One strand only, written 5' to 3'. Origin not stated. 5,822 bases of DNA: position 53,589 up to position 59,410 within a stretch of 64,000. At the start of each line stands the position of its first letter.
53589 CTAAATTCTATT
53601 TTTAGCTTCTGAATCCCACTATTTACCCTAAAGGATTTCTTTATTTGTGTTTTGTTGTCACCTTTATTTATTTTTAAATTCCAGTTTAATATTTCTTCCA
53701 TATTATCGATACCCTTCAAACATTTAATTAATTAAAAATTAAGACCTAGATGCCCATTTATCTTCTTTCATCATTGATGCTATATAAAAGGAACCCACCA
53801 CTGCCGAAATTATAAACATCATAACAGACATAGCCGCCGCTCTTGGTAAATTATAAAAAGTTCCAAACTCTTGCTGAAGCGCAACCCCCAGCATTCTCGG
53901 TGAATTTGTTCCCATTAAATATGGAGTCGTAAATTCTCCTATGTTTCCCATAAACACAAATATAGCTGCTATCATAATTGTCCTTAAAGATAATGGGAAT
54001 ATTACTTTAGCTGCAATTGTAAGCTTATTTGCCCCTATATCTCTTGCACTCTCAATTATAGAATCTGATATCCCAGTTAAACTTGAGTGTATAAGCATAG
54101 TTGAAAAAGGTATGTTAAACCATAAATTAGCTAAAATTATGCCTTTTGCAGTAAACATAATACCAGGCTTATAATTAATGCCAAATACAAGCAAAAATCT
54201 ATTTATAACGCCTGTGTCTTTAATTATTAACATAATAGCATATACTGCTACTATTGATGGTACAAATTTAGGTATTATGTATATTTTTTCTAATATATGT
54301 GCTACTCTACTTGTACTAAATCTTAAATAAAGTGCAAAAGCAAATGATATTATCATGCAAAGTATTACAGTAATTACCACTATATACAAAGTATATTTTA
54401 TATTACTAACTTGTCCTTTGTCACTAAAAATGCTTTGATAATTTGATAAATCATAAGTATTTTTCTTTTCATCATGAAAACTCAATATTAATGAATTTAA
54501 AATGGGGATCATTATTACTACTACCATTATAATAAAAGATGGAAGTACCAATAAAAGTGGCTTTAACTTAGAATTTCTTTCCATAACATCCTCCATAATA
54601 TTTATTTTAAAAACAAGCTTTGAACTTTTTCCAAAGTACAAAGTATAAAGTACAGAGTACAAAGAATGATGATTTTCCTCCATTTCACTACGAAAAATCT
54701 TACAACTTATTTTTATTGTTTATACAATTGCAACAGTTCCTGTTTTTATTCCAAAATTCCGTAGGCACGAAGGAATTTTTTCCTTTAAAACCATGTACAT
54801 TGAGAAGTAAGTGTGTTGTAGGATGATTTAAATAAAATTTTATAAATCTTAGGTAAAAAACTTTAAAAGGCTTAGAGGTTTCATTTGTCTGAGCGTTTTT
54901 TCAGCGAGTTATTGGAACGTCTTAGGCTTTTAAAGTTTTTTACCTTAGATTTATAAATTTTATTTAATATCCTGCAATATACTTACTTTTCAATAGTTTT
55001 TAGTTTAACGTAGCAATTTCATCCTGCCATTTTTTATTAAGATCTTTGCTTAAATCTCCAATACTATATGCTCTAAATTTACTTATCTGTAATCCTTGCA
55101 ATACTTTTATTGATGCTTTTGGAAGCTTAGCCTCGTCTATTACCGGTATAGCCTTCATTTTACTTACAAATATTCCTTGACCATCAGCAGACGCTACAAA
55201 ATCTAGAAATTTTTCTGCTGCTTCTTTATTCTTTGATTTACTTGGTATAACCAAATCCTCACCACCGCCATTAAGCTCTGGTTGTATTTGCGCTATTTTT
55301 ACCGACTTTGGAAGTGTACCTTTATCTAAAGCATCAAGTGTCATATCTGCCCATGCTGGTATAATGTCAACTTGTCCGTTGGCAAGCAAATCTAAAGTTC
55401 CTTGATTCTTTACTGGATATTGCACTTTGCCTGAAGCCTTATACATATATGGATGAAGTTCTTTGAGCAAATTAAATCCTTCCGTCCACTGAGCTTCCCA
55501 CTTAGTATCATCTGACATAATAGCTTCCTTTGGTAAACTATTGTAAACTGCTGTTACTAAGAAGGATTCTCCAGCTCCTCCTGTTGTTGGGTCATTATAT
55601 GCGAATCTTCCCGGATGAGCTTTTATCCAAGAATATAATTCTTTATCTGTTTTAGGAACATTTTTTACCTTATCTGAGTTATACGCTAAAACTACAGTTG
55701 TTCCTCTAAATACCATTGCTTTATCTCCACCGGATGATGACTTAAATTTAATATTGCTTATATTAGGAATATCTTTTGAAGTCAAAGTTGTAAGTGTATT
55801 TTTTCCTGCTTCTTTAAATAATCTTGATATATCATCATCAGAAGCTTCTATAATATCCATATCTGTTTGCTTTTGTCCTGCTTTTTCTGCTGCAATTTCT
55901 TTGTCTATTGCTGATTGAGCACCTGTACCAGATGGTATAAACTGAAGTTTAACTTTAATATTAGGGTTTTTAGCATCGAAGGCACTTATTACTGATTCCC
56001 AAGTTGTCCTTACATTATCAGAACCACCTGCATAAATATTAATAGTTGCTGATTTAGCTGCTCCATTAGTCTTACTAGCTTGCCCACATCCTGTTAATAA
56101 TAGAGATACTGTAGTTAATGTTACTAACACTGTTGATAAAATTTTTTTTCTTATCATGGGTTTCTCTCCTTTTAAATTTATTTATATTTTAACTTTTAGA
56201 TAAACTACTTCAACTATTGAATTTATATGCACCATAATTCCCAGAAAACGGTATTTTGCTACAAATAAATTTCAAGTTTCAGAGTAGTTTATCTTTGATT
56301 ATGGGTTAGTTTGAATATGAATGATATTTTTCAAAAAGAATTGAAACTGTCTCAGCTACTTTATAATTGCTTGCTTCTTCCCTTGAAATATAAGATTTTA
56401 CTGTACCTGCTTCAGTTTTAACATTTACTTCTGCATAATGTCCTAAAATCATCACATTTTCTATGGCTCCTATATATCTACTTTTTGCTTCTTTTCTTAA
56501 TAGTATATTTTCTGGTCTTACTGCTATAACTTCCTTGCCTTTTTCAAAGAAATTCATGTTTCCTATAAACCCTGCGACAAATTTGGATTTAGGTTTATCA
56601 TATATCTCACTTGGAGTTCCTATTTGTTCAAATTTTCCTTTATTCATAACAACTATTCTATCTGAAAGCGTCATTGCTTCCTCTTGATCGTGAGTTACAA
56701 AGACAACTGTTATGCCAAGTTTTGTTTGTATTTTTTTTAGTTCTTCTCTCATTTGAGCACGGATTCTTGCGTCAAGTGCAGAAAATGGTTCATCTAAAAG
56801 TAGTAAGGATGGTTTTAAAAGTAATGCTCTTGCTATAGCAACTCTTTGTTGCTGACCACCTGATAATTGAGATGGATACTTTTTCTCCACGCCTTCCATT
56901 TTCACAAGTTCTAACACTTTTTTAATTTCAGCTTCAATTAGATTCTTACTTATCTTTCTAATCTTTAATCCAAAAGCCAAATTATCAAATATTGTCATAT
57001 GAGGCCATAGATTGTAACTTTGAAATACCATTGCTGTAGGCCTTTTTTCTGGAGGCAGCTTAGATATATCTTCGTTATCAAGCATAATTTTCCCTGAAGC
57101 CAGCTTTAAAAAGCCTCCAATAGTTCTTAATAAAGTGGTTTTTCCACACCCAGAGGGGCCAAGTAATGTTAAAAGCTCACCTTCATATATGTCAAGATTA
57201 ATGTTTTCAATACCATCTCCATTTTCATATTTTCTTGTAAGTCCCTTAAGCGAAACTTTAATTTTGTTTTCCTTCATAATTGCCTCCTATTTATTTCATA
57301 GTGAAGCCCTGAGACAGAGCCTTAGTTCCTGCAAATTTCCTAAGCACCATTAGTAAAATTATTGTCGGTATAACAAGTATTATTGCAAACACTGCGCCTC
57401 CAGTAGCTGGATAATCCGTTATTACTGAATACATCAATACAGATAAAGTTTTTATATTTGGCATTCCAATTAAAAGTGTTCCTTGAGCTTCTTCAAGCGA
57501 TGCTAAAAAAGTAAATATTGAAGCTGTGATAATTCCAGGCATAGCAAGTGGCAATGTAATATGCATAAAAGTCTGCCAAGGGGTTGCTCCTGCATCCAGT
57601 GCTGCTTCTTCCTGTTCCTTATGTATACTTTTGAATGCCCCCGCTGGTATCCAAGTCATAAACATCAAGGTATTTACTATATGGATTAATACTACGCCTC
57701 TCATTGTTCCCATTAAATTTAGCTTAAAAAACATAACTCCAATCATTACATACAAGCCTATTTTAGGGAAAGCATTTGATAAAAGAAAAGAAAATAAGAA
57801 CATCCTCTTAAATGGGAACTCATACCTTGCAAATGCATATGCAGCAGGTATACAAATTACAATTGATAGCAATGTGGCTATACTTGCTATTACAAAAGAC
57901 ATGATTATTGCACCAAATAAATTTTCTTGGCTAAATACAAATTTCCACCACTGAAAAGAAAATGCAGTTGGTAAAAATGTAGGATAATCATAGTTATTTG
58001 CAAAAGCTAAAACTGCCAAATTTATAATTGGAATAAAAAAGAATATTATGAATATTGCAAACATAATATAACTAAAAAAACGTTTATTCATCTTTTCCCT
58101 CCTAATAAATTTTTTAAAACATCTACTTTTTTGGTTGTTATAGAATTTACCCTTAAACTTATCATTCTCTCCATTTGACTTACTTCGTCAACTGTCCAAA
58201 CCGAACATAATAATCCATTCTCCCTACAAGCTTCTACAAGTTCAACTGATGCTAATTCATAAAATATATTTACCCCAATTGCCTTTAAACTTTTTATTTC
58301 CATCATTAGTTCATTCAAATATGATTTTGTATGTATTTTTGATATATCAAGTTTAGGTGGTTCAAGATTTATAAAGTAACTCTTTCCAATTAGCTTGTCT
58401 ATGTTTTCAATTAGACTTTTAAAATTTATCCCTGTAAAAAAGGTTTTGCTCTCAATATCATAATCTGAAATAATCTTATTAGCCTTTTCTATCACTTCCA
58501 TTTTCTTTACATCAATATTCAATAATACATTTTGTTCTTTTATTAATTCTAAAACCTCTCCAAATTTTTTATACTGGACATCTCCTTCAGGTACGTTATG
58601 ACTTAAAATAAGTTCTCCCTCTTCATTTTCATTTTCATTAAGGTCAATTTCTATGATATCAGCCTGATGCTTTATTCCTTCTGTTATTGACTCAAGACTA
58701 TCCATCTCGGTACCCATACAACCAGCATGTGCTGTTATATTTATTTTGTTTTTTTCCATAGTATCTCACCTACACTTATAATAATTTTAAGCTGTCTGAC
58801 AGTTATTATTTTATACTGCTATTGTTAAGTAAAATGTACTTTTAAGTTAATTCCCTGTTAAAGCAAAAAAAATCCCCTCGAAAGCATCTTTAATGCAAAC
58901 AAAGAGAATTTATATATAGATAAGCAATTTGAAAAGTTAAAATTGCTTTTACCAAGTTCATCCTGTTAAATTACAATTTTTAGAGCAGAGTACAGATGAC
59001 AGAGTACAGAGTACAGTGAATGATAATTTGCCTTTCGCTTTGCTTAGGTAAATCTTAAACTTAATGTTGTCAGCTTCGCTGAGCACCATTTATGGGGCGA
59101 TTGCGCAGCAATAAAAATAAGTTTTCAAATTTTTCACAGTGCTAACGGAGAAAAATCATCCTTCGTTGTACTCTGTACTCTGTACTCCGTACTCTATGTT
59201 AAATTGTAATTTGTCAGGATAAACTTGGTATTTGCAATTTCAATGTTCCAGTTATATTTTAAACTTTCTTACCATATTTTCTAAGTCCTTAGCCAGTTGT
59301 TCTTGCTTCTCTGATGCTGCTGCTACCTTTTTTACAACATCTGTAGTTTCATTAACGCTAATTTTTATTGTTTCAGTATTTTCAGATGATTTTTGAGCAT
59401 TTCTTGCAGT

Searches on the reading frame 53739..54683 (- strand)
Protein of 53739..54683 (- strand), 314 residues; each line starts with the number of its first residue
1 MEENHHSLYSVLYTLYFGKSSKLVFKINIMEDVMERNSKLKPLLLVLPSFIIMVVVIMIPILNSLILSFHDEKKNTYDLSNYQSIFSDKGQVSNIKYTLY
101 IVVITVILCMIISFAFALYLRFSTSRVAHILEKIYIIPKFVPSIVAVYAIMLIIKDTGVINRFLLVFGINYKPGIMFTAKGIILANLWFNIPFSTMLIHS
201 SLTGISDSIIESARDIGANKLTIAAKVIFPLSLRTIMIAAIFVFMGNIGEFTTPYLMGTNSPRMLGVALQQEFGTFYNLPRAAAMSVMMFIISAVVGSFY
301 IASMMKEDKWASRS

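Call 17: search_protein_families(library=pfam, proteins=[window:53739-54683:-])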
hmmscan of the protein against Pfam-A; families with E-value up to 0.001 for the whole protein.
window:53739-54683:- (314 aa): 1 family
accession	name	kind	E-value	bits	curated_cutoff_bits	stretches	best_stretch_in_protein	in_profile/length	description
PF00528.27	BPD_transp_1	-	8.8e-11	42.3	26.4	1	122-299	11-174/184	Binding-protein-dependent transport system inner membrane component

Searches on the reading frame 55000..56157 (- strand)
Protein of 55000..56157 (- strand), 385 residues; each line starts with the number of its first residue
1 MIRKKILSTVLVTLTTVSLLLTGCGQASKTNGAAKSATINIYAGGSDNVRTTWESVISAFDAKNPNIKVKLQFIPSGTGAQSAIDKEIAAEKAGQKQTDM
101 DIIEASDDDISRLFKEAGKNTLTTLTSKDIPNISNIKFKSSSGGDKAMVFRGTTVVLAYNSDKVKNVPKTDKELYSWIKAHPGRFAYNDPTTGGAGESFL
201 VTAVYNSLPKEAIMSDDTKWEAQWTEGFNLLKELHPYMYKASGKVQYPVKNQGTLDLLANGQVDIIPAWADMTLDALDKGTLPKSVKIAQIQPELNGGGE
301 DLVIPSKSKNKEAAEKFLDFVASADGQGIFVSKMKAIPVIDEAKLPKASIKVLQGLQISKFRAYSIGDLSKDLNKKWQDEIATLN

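Call 17: search_protein_families(library=pfam, proteins=[window:55000-56157:-])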
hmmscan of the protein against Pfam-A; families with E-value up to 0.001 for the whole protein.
window:55000-56157:- (385 aa): 4 families
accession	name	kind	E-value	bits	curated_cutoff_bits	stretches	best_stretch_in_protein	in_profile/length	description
PF13416.11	SBP_bac_8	-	1.1e-26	94.7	27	1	57-348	3-270/279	Bacterial extracellular solute-binding protein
PF01547.30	SBP_bac_1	-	1.2e-24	88.3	26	1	51-327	8-306/307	Bacterial extracellular solute-binding protein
PF13531.11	SBP_bac_11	-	2e-14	54.3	25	1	46-332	6-223/227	Bacterial extracellular solute-binding protein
PF13343.11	SBP_bac_6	-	4.7e-07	30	24.6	1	118-348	26-228/245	Bacterial extracellular solute-binding protein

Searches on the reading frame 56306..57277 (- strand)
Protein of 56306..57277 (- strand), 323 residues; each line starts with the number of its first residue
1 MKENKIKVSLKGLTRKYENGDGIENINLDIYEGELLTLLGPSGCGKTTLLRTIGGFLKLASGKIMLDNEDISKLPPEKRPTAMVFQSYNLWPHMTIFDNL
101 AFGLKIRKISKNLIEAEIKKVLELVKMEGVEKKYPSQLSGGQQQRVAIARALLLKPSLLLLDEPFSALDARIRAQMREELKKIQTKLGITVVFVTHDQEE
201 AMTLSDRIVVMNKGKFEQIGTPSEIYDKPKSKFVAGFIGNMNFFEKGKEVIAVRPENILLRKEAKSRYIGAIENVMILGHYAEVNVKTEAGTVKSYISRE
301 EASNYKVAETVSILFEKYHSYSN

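Call 97: search_protein_families(library=pfam, proteins=[window:56306-57277:-], max_evalue=0.00001)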
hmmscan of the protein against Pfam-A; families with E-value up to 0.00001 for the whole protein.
window:56306-57277:- (323 aa): 2 families
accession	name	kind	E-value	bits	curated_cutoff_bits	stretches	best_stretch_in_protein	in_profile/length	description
PF00005.33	ABC_tran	-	1.5e-37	129.7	25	1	24-165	2-136/137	ABC transporter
PF13304.12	AAA_21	-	4.7e-11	43.7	27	1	100-198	200-300/304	AAA domain, putative AbiEii toxin, Type IV TA system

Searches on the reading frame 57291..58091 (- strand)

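Call 97: search_protein_families(library=pfam, proteins=[window:57291-58091:-], max_evalue=0.00001)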
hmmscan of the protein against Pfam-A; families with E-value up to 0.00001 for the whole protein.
window:57291-58091:- (266 aa): 1 family
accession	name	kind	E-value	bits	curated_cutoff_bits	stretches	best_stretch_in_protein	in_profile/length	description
PF00528.27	BPD_transp_1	-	3.7e-15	56.6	26.4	1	81-252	2-176/184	Binding-protein-dependent transport system inner membrane component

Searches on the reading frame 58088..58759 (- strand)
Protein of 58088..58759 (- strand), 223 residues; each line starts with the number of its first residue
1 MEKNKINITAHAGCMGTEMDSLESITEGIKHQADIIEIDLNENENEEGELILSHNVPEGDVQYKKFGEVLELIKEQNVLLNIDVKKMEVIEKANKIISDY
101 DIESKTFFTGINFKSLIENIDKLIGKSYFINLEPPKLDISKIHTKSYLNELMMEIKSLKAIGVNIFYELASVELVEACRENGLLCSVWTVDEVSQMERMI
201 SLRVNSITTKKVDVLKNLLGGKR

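Call 39: find_homologous_proteins(query=window:58088-58759:-, max_evalue=1e-30)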
Query window:58088-58759:- (223 aa): 48 proteins with E <= 1e-30 among 282 candidates.
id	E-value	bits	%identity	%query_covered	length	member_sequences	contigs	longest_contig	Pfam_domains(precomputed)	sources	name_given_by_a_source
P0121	4.5e-136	469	100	100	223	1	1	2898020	PF03009.24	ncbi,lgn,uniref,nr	ncbi:glycerophosphodiester phosphodiesterase [Clostridium hydrogenum]|uniref:glycerophosphodiester p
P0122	1.4e-117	409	88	100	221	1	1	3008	PF03009.24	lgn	-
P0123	4.6e-107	374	81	99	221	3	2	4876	PF03009.24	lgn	-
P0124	6.8e-105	367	81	100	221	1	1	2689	PF03009.24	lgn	-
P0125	2.8e-80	287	63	98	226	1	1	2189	PF13653.13,PF03009.24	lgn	-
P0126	5.5e-69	250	53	98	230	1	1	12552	PF03009.24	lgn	-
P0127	3.2e-68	248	55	98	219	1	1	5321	PF03009.24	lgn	-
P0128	1.2e-66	242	53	98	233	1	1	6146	PF03009.24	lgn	-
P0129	2.3e-64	235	54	98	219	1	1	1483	PF03009.24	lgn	-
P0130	2.7e-64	235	52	99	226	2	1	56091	PF03009.24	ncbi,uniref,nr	ncbi:glycerophosphodiester phosphodiesterase [Clostridium sp. DJ247]|uniref:glycerophosphodiester ph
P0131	2.8e-64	235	55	98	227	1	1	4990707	PF03009.24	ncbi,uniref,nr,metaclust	ncbi:glycerophosphodiester phosphodiesterase [Clostridium pasteurianum]|uniref:Glycerophosphoryl die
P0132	5.5e-64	234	54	97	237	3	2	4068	PF03009.24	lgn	-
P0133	9.6e-64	233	50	100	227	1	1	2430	PF03009.24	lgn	-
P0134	2.3e-63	232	52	98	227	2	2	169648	PF03009.24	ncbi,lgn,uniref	ncbi:MAG: glycerophosphodiester phosphodiesterase [Clostridium sp.]|uniref:glycerophosphodiester pho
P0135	2.4e-63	232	54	98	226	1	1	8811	PF03009.24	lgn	-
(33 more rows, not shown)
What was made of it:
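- The window is C. hydrogenum: one window protein is 100% identical to an NCBI C. hydrogenum protein on a 2.9-Mb contig (call 39).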

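Call 40: find_encoding_contigs(protein=P0122, flank=10000, max_places=3)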
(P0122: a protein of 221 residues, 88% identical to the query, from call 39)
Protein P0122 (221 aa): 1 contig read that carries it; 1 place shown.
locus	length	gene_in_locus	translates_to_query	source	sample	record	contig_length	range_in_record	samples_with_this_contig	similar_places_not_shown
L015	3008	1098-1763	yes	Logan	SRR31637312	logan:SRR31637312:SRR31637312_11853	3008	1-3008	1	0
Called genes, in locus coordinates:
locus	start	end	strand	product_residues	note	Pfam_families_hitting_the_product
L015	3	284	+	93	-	?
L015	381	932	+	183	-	PF13580:SIS_2 (faint), PF01380:SIS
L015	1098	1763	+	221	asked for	PF03009:GDPD (weak)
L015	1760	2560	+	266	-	PF00528:BPD_transp_1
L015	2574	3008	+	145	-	?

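Call 41: find_encoding_contigs(protein=P0123, flank=10000, max_places=3)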
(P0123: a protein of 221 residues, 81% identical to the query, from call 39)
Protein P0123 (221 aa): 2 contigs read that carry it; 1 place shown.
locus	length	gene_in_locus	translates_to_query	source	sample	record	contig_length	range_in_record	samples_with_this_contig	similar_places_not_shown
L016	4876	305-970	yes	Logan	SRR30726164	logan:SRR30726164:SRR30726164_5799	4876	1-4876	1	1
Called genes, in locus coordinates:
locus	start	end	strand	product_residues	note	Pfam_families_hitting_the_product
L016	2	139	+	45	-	?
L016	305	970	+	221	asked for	PF03009:GDPD (weak)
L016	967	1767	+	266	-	PF00528:BPD_transp_1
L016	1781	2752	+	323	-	PF00005:ABC_tran, PF13304:AAA_21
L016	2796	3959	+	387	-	PF01547:SBP_bac_1, PF13531:SBP_bac_11, PF13416:SBP_bac_8, PF13343:SBP_bac_6 (weak)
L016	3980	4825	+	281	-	PF00528:BPD_transp_1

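Call 72: find_encoding_contigs(protein=P0121, flank=10000, max_places=2)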
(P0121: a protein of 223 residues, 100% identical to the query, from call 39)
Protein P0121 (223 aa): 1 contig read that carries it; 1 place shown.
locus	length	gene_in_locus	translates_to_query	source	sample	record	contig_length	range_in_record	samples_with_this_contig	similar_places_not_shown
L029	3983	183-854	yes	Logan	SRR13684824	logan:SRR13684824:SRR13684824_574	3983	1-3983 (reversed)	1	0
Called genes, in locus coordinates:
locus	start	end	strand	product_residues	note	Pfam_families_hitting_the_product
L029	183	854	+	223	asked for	PF03009:GDPD (weak)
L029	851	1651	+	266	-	PF00528:BPD_transp_1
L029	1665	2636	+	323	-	PF00005:ABC_tran, PF13304:AAA_21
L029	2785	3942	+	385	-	PF01547:SBP_bac_1, PF13531:SBP_bac_11, PF13416:SBP_bac_8, PF13343:SBP_bac_6 (weak)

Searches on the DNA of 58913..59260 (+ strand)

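Call 28: search_dna_similar(query=window:58913-59260:+, collection=plasmids, mode=distant, max_rows=30, max_evalue=0.001)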
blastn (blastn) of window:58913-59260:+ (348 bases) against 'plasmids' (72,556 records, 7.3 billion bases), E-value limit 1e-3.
No match.

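Call 29: search_dna_similar(query=window:58913-59260:+, collection=phages, mode=distant, max_rows=30, max_evalue=0.001)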
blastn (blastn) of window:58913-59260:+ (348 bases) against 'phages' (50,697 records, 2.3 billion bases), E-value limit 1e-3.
No match.
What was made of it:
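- No plasmid or phage record holds the element (calls 28, 29).
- Tried and rejected: Distant blastn of the 348-bp copy against 72,556 plasmids and 50,697 phages found no match (calls 28, 29).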
